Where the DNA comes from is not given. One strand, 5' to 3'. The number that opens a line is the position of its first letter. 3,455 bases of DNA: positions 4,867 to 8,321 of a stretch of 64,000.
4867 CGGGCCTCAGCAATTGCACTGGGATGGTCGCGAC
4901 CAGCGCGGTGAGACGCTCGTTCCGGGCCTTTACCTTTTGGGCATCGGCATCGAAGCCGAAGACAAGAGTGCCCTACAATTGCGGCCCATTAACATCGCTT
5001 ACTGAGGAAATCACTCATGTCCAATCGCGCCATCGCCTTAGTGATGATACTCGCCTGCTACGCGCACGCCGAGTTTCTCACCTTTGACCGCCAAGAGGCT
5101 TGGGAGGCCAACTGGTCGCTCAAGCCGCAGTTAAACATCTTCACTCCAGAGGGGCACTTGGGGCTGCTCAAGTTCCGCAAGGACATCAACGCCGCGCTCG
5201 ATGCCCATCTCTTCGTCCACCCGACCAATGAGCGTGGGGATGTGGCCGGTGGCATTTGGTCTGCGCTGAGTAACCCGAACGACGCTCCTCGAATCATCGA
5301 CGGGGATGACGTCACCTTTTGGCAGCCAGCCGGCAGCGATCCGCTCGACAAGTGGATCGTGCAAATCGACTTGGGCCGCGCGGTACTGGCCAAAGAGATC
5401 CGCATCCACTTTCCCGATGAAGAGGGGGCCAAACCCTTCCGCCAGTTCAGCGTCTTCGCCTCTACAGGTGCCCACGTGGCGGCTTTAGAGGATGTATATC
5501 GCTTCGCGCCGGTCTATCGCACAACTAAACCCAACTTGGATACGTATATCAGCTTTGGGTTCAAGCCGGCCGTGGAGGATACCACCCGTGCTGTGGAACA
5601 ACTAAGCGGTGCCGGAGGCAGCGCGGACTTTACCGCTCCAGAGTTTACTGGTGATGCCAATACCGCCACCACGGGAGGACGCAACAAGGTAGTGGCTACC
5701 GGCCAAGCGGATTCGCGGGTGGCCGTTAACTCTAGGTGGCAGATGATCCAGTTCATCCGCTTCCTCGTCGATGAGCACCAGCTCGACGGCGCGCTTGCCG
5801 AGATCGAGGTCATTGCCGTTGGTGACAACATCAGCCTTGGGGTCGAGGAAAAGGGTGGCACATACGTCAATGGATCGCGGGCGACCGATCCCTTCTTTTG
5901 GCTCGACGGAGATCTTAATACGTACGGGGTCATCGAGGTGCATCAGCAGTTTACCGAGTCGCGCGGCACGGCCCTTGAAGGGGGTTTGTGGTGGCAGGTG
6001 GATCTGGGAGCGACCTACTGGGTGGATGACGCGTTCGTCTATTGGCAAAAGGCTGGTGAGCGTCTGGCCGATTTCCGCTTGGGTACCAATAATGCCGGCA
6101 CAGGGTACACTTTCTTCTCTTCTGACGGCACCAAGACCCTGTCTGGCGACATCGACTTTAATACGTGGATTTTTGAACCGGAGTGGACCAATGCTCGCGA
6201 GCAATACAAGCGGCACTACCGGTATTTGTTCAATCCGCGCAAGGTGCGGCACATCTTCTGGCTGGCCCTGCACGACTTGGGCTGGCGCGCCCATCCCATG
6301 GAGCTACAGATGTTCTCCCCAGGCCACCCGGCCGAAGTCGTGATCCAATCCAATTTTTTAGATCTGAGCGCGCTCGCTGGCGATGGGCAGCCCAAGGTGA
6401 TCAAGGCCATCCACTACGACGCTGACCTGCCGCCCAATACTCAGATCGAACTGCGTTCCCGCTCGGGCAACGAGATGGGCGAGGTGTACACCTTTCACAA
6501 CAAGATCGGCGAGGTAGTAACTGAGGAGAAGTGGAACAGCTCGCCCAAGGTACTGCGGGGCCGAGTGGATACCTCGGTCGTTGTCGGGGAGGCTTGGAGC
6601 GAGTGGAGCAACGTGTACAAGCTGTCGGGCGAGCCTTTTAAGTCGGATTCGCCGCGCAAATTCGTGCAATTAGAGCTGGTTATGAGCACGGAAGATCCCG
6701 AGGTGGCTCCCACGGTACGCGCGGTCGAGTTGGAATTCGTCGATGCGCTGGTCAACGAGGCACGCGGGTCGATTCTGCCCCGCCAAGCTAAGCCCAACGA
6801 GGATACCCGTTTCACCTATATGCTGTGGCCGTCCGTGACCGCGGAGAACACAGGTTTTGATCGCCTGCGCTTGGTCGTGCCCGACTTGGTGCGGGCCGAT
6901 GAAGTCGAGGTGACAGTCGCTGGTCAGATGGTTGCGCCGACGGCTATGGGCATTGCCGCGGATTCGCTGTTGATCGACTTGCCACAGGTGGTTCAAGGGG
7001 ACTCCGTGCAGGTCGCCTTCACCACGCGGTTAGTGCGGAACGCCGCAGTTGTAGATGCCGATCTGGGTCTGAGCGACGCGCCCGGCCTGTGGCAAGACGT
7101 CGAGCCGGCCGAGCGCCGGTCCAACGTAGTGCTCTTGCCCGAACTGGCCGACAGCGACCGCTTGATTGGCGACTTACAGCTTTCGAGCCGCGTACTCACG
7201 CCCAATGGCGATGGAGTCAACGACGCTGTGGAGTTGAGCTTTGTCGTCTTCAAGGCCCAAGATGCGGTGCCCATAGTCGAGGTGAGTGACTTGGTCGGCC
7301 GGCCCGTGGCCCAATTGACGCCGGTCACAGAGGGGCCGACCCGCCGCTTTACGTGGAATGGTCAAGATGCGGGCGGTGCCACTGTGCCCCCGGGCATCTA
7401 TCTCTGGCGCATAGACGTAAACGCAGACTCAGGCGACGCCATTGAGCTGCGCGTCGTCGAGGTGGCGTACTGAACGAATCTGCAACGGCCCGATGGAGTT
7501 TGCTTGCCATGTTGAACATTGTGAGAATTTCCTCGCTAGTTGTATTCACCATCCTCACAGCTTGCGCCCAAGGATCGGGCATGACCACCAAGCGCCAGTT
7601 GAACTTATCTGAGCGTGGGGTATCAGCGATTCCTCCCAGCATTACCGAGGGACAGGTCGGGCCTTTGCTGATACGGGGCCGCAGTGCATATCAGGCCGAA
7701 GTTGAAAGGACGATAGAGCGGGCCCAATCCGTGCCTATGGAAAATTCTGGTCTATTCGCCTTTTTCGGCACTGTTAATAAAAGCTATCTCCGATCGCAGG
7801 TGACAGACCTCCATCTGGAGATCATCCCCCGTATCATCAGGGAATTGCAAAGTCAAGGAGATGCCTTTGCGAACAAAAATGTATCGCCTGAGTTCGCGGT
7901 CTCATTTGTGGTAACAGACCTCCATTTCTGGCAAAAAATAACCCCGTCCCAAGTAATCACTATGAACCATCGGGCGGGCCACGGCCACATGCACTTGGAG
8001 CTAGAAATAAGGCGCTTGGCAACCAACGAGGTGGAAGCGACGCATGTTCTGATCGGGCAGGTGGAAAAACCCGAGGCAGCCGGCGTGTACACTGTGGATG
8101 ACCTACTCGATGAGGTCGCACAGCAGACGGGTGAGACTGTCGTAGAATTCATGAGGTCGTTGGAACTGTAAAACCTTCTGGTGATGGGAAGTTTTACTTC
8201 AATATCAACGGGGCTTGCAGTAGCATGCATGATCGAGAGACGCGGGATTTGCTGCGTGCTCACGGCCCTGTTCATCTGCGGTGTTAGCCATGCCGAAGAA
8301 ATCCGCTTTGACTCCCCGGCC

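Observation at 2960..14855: Six-gene operon: four large discoidin-like T9SS type-B-CTD paralogs, a lipoprotein and a His-motif membrane/TPR protein - candidate undescribed cell-surface system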

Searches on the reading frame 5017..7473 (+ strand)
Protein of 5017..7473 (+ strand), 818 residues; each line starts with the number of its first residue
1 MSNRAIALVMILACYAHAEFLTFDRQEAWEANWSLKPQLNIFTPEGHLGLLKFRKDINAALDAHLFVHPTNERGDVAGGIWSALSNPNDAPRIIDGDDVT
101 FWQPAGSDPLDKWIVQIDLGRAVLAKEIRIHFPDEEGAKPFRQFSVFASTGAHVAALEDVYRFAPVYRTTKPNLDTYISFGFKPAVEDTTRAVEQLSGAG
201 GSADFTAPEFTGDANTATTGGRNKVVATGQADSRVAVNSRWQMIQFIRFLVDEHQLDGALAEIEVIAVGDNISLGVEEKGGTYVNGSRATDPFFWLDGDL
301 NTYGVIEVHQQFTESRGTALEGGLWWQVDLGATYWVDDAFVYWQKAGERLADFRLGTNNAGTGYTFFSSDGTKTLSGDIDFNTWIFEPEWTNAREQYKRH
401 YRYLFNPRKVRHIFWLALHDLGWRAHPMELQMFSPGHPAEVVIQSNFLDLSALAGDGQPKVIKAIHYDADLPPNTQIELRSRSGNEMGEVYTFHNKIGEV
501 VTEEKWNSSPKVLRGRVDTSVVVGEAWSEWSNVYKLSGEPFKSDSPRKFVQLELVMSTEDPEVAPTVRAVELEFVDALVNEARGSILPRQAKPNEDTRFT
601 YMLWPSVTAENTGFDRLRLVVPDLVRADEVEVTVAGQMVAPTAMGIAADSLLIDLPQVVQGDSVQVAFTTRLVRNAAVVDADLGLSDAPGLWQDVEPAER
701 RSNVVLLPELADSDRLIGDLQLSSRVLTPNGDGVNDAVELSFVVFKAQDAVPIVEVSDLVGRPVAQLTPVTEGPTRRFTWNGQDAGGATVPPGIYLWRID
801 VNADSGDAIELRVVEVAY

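Call 4: search_protein_families(library=pfam, proteins=[window:5017-7473:+], max_evalue=0.1)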
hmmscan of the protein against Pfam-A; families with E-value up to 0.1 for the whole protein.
window:5017-7473:+ (818 aa): 4 families
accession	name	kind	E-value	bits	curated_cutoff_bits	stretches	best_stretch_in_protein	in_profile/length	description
PF22633.2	F5_F8_type_C_2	-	3.7e-13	50.3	27.8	2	297-368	4-66/91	NedA-like, galactose-binding domain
PF00754.31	F5_F8_type_C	-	1.7e-08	35.1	28.2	2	294-387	16-100/127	F5/8 type C domain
PF13585.12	CHU_C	-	2e-05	25.1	27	1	725-804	5-75/86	CHU_C Type IX secretion signal domain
PF13860.13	FlgD_ig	-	0.0086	16.5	27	1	754-798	27-72/79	FlgD Ig-like domain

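Call 5: search_protein_families(library=ncbifam, proteins=[window:5017-7473:+], max_evalue=0.1)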
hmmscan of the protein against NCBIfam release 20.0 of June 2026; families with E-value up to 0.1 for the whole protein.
window:5017-7473:+ (818 aa): 2 families
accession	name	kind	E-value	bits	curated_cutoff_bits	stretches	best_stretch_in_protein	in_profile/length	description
TIGR04131.1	Bac_Flav_CTERM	domain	0.015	15.4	35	1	725-803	5-73/85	T9SS type B sorting domain-containing protein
NF005176.1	PRK06655.1-1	equivalog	0.086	12.8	230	0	756-813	103-160/197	flagellar hook assembly protein FlgD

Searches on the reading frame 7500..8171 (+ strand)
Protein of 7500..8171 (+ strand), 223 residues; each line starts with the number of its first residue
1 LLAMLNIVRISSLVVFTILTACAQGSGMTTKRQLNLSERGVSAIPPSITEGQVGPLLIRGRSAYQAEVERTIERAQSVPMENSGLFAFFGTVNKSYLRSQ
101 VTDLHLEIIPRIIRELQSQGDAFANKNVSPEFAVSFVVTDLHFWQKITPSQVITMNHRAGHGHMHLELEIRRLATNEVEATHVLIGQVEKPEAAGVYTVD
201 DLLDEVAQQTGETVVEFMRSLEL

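Call 4: search_protein_families(library=pfam, proteins=[window:7500-8171:+], max_evalue=0.1)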
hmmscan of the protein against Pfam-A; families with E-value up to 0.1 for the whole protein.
window:7500-8171:+ (223 aa): 0 families

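Call 5: search_protein_families(library=ncbifam, proteins=[window:7500-8171:+], max_evalue=0.1)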
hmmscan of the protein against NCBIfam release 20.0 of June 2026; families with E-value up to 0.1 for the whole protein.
window:7500-8171:+ (223 aa): 0 families

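Call 94: search_protein_families(library=pfam, proteins=[window:7500-8171:+], max_evalue=10)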
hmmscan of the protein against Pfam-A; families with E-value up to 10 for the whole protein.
window:7500-8171:+ (223 aa): 0 families
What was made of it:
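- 7476..8242 (+): Strain-variable 767-bp insertion carrying lipoprotein gene C (7500-8171, 223 aa, lipobox LTAC); not a core component. No family hit (calls 4, 5, 94).
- Closest known: T9SS type-B CTD cargo with cognate PorP/SprF-like shuttle or anchor. Different: The adjacent partner is an unrelated ~950-aa protein with no PorP_SprF hit (call 94).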
